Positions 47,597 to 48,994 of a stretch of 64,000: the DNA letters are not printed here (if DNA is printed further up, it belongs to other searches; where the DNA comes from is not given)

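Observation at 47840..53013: Carbohydrate catabolic island with three Gfo/Idh/MocA paralogs, a mutarotase-fold protein and a creatininase-family hydrolase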

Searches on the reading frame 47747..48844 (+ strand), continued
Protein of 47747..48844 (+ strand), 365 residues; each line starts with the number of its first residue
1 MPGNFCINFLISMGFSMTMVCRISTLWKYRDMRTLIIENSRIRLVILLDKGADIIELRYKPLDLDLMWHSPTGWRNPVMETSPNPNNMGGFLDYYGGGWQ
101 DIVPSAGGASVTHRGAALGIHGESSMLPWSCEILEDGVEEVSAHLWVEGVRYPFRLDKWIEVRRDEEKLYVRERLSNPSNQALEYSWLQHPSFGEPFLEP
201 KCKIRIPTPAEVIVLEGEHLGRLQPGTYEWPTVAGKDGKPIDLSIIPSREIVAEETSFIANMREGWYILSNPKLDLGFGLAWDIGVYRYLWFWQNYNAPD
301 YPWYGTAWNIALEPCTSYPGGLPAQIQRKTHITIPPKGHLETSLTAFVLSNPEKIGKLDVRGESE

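Call 37: find_encoding_contigs(protein=P0234, flank=10000, max_places=1)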
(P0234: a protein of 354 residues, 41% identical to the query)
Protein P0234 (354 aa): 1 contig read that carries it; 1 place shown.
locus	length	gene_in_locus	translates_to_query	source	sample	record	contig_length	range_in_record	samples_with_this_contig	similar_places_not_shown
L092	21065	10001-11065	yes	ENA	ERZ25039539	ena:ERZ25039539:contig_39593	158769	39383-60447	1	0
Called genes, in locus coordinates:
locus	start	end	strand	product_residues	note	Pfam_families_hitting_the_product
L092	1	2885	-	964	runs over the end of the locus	PF16927:HisKA_7TM, PF01590:GAF (weak), PF13492:GAF_3 (weak), PF13185:GAF_2 (weak), PF13426:PAS_9 (weak), PF08447:PAS_3, PF01590:GAF (weak), PF00990:GGDEF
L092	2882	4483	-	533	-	PF03321:GH3, PF23571:GH3_M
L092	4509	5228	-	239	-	PF01209:Ubie_methyltran, PF13489:Methyltransf_23, PF13649:Methyltransf_25, PF13847:Methyltransf_31, PF08241:Methyltransf_11, PF08242:Methyltransf_12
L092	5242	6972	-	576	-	PF10114:PocR, PF13185:GAF_2, PF13487:HD_5, PF01966:HD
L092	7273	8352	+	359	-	PF00781:DAGK_cat, PF19279:YegS_C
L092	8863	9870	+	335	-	PF00356:LacI, PF00532:Peripla_BP_1, PF13407:Peripla_BP_4, PF13377:Peripla_BP_3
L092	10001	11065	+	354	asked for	PF14486:DUF4432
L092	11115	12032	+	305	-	PF13407:Peripla_BP_4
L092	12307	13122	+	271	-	PF00005:ABC_tran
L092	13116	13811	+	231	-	PF00005:ABC_tran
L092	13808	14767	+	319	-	PF02653:BPD_transp_2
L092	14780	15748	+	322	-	PF02653:BPD_transp_2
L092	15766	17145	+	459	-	PF07881:Fucose_iso_N1 (weak), PF02952:Fucose_iso_C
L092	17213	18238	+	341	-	PF02730:AFOR_N, PF01314:AFOR_C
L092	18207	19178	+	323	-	PF01314:AFOR_C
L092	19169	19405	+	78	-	-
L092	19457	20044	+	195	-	PF00923:TAL_FSA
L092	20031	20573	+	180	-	PF00923:TAL_FSA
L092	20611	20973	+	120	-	PF00171:Aldedh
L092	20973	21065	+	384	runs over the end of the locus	PF00171:Aldedh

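Call 63: predict_structure(alignment_id=A3)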
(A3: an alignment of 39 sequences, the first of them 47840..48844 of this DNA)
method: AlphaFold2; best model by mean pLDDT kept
length: 334 residues; sequences in the alignment: 39
mean_pLDDT: 93.5   pTM: 0.92
mean pLDDT of the five models: 93.5, 93.2, 93.0, 92.3, 91.0
residues with pLDDT >= 90: 278; 70-90: 41; 50-70: 13; < 50: 2
segments of 3 or more residues with pLDDT < 50: none
pLDDT, mean of each block of 10 residues (from residue 1): 95 93 95 95 69 59 89 92 90 91 97 96 98 98 98 98 97 97 89 97 97 97 96 98 98 98 95 94 93 95 98 98 97 95
secondary structure, 60 per line:
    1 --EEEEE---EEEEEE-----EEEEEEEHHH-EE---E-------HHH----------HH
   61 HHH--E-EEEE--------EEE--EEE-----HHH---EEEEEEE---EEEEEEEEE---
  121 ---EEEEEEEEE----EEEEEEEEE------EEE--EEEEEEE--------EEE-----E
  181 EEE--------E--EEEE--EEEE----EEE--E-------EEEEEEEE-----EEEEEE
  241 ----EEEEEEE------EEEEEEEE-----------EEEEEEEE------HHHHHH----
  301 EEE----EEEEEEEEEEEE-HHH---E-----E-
elements in order: E3-7 E11-16 E22-28 H59-63 E68-71 E80-82 E85-87 E99-105 E109-117 E124-132 E137-145 E152-154 E157-163 E172-174 E180-183 E195-198 E201-204 E209-211 E222-229 E235-240 E245-251 E258-265 E277-284 H291-296 E301-303 E308-319

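Call 66: fold_search(model_id=the predicted structure, library=pdb)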
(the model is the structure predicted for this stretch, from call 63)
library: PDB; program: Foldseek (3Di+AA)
matches with E <= 10: 1021; with E <= 0.001: 89
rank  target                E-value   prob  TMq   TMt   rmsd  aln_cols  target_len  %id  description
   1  3k25_A                3.7e-15  1.00  0.66  0.76   3.9       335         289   15  Crystal Structure of Slr1438 protein from Synechocystis sp. PCC 6803, Northeast Structural Genomics Consortium Target  (released 2009-10-13)
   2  3ty1_A                1.2e-13  1.00  0.71  0.63   4.2       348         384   15  Crystal structure of a putative aldose 1-epimerase (KPN_04629) from Klebsiella pneumoniae subsp. pneumoniae MGH 78578  (released 2011-12-28)
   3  3q1n                  1.7e-13  1.00  0.58  0.65   7.9       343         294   16  Crystal structure of a galactose mutarotase-like protein (LSEI_2598) from Lactobacillus casei ATCC 334 at 1.61 A resolut (released 2011-01-19)
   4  5cd6_A                2.2e-13  1.00  0.64  0.39   5.4       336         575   14  Crystal structure of a TPR-domain containing protein (BDI_1685) from Parabacteroides distasonis ATCC 8503 at 2.26 A re (released 2015-07-29)
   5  3nre_A                3.3e-13  1.00  0.64  0.73   5.1       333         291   14  Crystal structure of a Putative aldose 1-epimerase (b2544) from ESCHERICHIA COLI K12 at 1.59 A resolution (released 2010-09-15)
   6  3dcd_A                3.3e-13  1.00  0.59  0.65   7.2       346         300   14  X-ray structure of the galactose mutarotase related enzyme Q5FKD7 from Lactobacillus acidophilus at the resolution 1.9 (released 2008-07-29)
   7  3mwx_A                3.0e-12  1.00  0.62  0.65   5.7       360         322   11  Crystal structure of a putative galactose mutarotase (BSU18360) from BACILLUS SUBTILIS at 1.45 A resolution (released 2010-07-07)
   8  4bze_B                1.5e-11  1.00  0.57  0.59   8.9       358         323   13  Crystal structure of galactose mutarotase GalM from Bacillus subtilis (released 2014-08-13)
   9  2cir                  9.1e-11  1.00  0.53  0.60   7.9       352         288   14  Structure-based functional annotation: Yeast ymr099c codes for a D- hexose-6-phosphate mutarotase. Complex with glucose- (released 2006-07-12)
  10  2ciq                  1.3e-10  1.00  0.54  0.62   7.6       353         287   13  Structure-based functional annotation: Yeast ymr099c codes for a D- hexose-6-phosphate mutarotase. (released 2006-07-11)
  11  3os7_A                2.2e-10  1.00  0.66  0.66   5.4       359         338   12  Crystal structure of a galactose mutarotase-like protein (CA_C0697) from CLOSTRIDIUM ACETOBUTYLICUM at 1.80 A resoluti (released 2010-10-13)
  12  1lur_A                8.5e-10  1.00  0.62  0.63   6.0       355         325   11  Crystal Structure of the GalM/aldose Epimerase Homologue from C. elegans, Northeast Structural Genomics Target WR66 (released 2003-07-29)
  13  1jov                  9.0e-10  1.00  0.52  0.63   7.3       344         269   11  Crystal Structure Analysis of HI1317 (released 2003-06-24)
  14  1l7k_A                1.0e-09  1.00  0.58  0.57   7.6       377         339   13  x-ray structure of galactose mutarotase from Lactococcus lactis complexed with galactose (released 2002-04-24)
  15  1l7k_B                1.6e-09  1.00  0.57  0.55   8.0       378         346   13  x-ray structure of galactose mutarotase from Lactococcus lactis complexed with galactose (released 2002-04-24)
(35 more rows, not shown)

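Call 73: find_encoding_contigs(protein=P0198, flank=10000, max_places=1)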
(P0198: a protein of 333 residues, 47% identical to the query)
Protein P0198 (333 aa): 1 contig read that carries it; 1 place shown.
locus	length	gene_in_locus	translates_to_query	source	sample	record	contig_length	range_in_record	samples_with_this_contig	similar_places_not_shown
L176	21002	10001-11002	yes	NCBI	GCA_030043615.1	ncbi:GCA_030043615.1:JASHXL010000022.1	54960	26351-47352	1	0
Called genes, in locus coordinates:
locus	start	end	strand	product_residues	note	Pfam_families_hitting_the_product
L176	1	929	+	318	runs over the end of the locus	PF00248:Aldo_ket_red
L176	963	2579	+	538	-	PF07969:Amidohydro_3, PF01979:Amidohydro_1 (weak), PF07969:Amidohydro_3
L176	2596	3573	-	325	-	PF01321:Creatinase_N (weak), PF00557:Peptidase_M24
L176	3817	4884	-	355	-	PF01168:Ala_racemase_N, PF14031:D-ser_dehydrat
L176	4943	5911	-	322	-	PF01073:3Beta_HSD, PF01370:Epimerase, PF02719:Polysacc_synt_2, PF04321:RmlD_sub_bind, PF07993:NAD_binding_4, PF13460:NAD_binding_10, PF16363:GDP_Man_Dehyd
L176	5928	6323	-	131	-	PF01042:Ribonuc_L-PSP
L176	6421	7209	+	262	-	-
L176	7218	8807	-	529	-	PF00324:AA_permease, PF13520:AA_permease_2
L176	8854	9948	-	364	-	PF01408:GFO_IDH_MocA, PF03447:NAD_binding_3 (weak), PF22725:GFO_IDH_MocA_C3, PF02894:GFO_IDH_MocA_C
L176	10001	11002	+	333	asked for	PF14486:DUF4432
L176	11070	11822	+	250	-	PF00106:adh_short, PF08659:KR, PF23441:SDR, PF13561:adh_short_C2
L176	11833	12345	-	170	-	PF14512:TM1586_NiRdase (faint), PF00881:Nitroreductase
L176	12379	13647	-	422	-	PF01546:Peptidase_M20, PF07687:M20_dimer (weak)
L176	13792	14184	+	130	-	PF07883:Cupin_2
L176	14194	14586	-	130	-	PF01243:PNPOx_N, PF12900:Pyridox_ox_2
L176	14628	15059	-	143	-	PF00293:NUDIX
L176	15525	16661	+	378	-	PF13506:Glyco_transf_21, PF13641:Glyco_tranf_2_3, PF00535:Glycos_transf_2, PF13632:Glyco_trans_2_3 (weak)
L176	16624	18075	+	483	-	PF00202:Aminotran_3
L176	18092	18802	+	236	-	PF01904:DUF72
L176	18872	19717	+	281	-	PF02735:Ku (faint)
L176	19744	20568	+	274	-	PF01068:DNA_ligase_A_M (weak), PF09414:RNA_ligase (weak), PF01068:DNA_ligase_A_M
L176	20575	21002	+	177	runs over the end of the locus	PF14791:DNA_pol_B_thumb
